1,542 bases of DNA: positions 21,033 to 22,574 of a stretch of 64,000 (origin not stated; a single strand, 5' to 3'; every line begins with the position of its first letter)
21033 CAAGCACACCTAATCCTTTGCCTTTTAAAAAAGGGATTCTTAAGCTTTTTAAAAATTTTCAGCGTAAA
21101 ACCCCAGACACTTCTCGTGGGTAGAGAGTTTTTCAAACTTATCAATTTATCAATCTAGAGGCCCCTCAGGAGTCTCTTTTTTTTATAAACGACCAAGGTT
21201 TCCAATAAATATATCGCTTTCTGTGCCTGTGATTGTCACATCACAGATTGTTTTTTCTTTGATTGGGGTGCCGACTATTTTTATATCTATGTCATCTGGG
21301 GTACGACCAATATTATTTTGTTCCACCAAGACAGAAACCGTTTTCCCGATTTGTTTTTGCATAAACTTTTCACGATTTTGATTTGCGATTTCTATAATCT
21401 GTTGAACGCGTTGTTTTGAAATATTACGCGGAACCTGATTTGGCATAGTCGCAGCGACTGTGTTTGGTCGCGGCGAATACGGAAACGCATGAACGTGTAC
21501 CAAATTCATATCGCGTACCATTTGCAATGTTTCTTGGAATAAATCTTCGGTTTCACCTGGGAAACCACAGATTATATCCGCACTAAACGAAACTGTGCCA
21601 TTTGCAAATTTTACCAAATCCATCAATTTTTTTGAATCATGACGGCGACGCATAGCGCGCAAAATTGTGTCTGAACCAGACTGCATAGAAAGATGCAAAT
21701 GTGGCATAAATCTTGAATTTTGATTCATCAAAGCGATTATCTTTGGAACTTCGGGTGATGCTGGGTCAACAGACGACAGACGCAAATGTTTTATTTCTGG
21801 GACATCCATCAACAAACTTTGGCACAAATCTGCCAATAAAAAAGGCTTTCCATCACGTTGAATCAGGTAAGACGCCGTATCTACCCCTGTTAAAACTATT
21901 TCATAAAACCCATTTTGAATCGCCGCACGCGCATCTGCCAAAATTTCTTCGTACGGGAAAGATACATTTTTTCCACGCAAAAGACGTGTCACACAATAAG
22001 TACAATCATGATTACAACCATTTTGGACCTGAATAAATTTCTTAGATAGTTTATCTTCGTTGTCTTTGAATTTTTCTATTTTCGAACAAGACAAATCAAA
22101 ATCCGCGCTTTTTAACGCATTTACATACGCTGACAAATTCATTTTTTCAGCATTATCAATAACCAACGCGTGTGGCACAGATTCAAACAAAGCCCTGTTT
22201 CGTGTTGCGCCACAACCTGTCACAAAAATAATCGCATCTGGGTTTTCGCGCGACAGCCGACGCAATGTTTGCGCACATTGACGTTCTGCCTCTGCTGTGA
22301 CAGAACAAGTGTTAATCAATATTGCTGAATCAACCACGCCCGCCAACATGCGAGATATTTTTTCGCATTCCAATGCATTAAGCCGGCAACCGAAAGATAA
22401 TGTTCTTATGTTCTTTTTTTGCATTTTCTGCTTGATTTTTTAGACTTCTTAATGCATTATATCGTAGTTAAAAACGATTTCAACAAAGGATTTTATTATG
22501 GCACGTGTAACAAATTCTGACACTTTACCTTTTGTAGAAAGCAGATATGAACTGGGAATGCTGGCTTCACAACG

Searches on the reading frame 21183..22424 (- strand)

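Call 78: search_protein_families(library=pfam, proteins=[window:21183-22424:-], max_evalue=0.00001)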
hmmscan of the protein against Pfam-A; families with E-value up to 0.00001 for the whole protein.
window:21183-22424:- (413 aa): 2 families
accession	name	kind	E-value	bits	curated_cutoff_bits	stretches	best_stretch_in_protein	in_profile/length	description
PF04055.27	Radical_SAM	-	2.6e-21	77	29.5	1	131-302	1-165/166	Radical SAM superfamily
PF00919.26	UPF0004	-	6.4e-13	49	27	1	9-84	5-91/98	Uncharacterized protein family UPF0004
